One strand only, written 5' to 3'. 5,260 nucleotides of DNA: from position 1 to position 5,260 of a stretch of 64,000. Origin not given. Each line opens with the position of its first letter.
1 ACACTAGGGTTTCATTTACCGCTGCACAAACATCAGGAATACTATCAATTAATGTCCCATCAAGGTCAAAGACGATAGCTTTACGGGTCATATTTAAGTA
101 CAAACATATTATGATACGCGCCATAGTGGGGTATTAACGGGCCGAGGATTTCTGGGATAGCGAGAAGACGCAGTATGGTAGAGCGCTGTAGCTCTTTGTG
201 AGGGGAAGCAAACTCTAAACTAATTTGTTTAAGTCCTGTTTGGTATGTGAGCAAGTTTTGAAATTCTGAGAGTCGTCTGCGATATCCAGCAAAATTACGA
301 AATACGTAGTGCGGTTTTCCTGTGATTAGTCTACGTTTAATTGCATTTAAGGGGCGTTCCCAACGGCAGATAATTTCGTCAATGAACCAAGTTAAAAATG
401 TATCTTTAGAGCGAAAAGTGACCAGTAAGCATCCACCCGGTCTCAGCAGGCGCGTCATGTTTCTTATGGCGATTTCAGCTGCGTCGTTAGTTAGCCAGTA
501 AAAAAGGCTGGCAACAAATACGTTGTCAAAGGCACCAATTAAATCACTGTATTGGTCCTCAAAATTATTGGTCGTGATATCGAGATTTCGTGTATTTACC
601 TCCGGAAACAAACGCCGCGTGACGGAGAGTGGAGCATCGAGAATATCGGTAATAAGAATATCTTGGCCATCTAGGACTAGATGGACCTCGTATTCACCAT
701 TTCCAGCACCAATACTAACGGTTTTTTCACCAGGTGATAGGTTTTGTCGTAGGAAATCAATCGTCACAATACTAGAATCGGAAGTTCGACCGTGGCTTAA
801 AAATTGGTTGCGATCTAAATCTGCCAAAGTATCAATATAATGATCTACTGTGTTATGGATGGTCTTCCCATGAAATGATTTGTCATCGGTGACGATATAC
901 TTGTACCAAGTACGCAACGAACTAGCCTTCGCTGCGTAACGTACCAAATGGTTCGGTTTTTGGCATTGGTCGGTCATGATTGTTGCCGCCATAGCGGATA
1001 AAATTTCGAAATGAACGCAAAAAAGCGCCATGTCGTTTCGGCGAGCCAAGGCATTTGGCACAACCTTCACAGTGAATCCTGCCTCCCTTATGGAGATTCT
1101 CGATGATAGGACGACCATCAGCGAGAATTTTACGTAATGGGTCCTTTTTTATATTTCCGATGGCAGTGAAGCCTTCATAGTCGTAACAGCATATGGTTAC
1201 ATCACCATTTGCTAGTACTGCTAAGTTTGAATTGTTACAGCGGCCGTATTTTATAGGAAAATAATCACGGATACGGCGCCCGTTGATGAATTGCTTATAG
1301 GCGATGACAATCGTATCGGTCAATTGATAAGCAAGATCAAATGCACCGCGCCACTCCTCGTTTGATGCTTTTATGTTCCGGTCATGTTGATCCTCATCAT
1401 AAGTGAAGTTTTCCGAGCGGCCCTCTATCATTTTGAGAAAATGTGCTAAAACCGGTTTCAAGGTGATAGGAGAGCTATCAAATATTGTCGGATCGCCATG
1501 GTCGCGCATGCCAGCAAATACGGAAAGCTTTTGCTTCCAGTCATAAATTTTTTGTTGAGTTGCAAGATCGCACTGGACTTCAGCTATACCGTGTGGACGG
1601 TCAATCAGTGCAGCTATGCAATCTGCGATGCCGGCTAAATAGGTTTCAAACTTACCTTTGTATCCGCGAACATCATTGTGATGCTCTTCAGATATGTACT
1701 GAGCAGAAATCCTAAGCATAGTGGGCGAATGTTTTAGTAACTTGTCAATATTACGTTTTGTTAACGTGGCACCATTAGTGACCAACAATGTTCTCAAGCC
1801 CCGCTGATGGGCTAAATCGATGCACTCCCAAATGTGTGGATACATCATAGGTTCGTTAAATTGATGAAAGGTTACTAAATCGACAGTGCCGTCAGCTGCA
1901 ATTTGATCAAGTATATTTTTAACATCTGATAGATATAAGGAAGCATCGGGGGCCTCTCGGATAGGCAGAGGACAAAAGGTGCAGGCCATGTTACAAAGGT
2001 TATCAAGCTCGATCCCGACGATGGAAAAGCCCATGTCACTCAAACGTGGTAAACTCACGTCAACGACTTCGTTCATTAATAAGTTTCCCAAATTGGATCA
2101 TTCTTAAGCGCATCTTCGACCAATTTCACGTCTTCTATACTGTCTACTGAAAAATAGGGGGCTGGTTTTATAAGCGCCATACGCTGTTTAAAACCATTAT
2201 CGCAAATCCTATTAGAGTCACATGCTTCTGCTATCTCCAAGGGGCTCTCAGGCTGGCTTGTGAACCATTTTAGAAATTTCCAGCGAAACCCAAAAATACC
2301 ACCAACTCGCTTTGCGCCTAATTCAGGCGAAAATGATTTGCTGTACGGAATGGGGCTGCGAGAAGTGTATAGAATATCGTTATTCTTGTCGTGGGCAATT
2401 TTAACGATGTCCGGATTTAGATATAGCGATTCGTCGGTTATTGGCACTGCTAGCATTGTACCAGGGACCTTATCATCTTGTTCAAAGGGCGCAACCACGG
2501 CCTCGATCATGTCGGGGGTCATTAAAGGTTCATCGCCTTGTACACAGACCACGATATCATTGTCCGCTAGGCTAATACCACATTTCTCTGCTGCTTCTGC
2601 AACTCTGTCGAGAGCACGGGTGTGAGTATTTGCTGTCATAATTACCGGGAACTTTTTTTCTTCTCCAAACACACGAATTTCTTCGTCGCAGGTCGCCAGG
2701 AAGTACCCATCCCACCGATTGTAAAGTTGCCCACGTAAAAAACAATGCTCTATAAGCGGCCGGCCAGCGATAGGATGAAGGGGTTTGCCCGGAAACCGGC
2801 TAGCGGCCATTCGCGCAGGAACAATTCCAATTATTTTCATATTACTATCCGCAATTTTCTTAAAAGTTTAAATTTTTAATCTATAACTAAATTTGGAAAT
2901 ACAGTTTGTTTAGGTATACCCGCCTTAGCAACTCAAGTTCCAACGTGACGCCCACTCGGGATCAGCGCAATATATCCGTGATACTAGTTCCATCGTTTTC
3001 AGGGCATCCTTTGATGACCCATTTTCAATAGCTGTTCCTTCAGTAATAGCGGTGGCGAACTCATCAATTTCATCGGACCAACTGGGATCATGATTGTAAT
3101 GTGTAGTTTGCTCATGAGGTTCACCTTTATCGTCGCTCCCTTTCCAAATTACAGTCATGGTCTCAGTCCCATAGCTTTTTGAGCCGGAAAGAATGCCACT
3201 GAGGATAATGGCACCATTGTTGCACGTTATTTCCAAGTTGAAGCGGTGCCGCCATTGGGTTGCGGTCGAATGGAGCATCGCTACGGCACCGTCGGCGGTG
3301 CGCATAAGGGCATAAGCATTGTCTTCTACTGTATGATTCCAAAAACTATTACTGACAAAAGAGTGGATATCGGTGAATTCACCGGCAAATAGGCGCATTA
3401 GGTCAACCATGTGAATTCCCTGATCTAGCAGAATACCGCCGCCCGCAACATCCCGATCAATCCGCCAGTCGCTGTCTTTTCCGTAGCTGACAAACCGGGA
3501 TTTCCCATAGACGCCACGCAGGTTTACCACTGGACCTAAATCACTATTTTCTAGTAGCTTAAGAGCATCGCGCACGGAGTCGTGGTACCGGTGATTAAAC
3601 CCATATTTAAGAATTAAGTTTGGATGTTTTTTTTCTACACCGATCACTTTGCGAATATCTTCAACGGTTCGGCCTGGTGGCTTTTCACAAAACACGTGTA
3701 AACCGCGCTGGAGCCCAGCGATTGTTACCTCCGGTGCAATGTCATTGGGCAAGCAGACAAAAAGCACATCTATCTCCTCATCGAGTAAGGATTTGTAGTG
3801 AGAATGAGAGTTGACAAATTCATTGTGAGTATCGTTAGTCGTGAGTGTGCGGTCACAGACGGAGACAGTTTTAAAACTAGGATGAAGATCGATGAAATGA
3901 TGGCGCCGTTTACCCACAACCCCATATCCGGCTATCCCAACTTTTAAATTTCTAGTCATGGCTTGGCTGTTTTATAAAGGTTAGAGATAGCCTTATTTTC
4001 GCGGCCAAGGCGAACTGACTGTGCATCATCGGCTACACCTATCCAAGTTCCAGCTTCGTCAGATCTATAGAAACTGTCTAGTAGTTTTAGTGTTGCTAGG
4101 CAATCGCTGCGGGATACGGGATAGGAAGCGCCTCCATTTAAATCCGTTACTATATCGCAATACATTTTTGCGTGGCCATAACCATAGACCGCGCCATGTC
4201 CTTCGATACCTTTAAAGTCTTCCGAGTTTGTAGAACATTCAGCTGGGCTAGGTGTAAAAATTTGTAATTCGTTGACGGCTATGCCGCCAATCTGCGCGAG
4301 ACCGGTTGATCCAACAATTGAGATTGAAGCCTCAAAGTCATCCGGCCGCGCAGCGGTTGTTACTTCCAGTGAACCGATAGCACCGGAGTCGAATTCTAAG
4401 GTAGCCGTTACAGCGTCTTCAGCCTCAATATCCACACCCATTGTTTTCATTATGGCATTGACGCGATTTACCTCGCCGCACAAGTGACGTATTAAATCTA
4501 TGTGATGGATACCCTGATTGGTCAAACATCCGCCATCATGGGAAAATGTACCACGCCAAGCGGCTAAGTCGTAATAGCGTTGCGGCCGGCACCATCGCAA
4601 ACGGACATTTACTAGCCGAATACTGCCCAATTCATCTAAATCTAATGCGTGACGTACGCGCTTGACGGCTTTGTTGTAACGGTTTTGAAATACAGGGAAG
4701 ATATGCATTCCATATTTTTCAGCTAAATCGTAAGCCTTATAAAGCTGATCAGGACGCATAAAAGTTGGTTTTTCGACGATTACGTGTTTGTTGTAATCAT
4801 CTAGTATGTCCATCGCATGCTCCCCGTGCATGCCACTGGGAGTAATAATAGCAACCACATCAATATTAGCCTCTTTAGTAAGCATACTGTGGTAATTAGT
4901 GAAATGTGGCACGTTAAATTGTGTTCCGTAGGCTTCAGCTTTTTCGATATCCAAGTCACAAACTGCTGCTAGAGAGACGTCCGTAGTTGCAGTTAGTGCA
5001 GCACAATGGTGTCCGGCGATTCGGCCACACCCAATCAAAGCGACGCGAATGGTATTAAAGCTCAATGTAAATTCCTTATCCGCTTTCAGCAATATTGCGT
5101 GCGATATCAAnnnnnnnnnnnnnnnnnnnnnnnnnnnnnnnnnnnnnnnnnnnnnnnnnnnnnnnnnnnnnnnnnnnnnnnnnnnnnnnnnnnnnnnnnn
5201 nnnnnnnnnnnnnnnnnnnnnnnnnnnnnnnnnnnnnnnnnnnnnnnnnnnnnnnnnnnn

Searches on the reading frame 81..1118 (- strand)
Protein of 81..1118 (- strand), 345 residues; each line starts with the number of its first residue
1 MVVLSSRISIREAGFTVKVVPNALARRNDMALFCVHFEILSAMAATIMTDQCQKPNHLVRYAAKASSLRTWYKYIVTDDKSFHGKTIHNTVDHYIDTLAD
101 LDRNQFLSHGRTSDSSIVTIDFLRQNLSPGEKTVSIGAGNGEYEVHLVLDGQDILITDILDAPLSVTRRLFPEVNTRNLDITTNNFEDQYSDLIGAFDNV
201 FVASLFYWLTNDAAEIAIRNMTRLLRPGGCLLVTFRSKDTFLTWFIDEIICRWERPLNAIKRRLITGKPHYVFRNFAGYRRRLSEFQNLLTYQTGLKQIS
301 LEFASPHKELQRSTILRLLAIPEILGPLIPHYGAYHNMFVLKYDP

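Call 46: search_protein_families(library=pfam, max_evalue=0.000001, proteins=[window:81-1118:-])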
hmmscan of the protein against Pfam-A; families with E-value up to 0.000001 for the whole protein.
window:81-1118:- (345 aa): 3 families
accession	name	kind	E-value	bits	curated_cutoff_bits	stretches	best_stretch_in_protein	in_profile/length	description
PF08241.18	Methyltransf_11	-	2.1e-07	31.9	21.2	1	135-232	2-94/95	Methyltransferase domain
PF08242.18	Methyltransf_12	-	2.3e-07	31.9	30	1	135-231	2-98/98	Methyltransferase domain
PF13649.12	Methyltransf_25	-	7.7e-07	30.2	27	0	136-229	4-97/97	Methyltransferase domain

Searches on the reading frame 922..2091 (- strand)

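Call 46: search_protein_families(library=pfam, max_evalue=0.000001, proteins=[window:922-2091:-])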
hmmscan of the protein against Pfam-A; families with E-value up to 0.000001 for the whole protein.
window:922-2091:- (389 aa): 2 families
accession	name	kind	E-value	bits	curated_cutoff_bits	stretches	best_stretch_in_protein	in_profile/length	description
PF04055.27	Radical_SAM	-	2.7e-15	57.4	29.5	1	31-161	5-139/166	Radical SAM superfamily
PF13186.11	SPASM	-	9.6e-08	32.6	21.5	1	287-347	5-66/67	Iron-sulfur cluster-binding domain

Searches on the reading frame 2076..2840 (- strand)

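Call 46: search_protein_families(library=pfam, max_evalue=0.000001, proteins=[window:2076-2840:-])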
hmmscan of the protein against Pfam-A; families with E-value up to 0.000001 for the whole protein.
window:2076-2840:- (254 aa): 2 families
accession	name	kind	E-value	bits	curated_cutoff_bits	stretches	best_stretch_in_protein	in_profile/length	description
PF02348.25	CTP_transf_3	-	4.5e-36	125.1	22.6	1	4-216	1-214/217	Cytidylyltransferase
PF12804.13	NTP_transf_3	-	1.5e-07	32.2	27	1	18-124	15-116/160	MobA-like NTP transferase domain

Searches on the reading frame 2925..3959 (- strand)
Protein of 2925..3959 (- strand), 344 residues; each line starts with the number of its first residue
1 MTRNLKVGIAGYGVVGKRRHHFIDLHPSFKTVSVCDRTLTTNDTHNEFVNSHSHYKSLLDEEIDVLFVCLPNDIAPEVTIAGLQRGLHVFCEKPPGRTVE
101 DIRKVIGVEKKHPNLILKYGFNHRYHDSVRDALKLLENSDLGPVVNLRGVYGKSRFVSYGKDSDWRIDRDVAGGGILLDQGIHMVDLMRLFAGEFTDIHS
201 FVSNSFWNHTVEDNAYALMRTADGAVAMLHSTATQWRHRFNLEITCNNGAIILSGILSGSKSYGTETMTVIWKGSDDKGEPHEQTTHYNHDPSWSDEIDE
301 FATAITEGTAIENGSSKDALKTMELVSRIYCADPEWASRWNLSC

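Call 46: search_protein_families(library=pfam, max_evalue=0.000001, proteins=[window:2925-3959:-])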
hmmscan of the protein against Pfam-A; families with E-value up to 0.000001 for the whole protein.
window:2925-3959:- (344 aa): 3 families
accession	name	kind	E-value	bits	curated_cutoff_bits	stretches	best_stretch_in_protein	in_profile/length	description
PF22725.1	GFO_IDH_MocA_C3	-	6.2e-25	88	27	1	130-251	2-123/124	GFO/IDH/MocA C-terminal domain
PF01408.29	GFO_IDH_MocA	-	8.6e-17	62.4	24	1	5-115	1-115/120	Oxidoreductase family, NAD-binding Rossmann fold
PF02894.22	GFO_IDH_MocA_C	-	7.4e-14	52.5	22.9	1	134-331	2-208/218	Oxidoreductase family, C-terminal alpha/beta domain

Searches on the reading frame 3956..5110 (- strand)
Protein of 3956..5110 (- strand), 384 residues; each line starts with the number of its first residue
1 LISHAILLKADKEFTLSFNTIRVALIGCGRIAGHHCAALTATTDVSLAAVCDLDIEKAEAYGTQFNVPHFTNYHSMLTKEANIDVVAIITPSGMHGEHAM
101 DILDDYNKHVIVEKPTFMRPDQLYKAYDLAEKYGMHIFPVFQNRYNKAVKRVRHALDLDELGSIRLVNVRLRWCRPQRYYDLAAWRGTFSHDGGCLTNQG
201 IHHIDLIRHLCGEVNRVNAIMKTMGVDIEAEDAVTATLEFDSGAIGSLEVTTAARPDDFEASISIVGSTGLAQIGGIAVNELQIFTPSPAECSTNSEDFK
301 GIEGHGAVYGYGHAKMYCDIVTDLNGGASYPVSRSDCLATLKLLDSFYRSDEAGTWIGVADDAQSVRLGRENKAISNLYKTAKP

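Call 46: search_protein_families(library=pfam, max_evalue=0.000001, proteins=[window:3956-5110:-])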
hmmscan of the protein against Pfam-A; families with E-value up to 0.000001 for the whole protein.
window:3956-5110:- (384 aa): 3 families
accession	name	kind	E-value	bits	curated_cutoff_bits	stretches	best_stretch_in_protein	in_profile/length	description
PF22725.1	GFO_IDH_MocA_C3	-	1.8e-27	96.2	27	1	150-271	2-122/124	GFO/IDH/MocA C-terminal domain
PF01408.29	GFO_IDH_MocA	-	2.6e-23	83.4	24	1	21-136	1-115/120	Oxidoreductase family, NAD-binding Rossmann fold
PF02894.22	GFO_IDH_MocA_C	-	6.6e-21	75.5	22.9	1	155-358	3-217/218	Oxidoreductase family, C-terminal alpha/beta domain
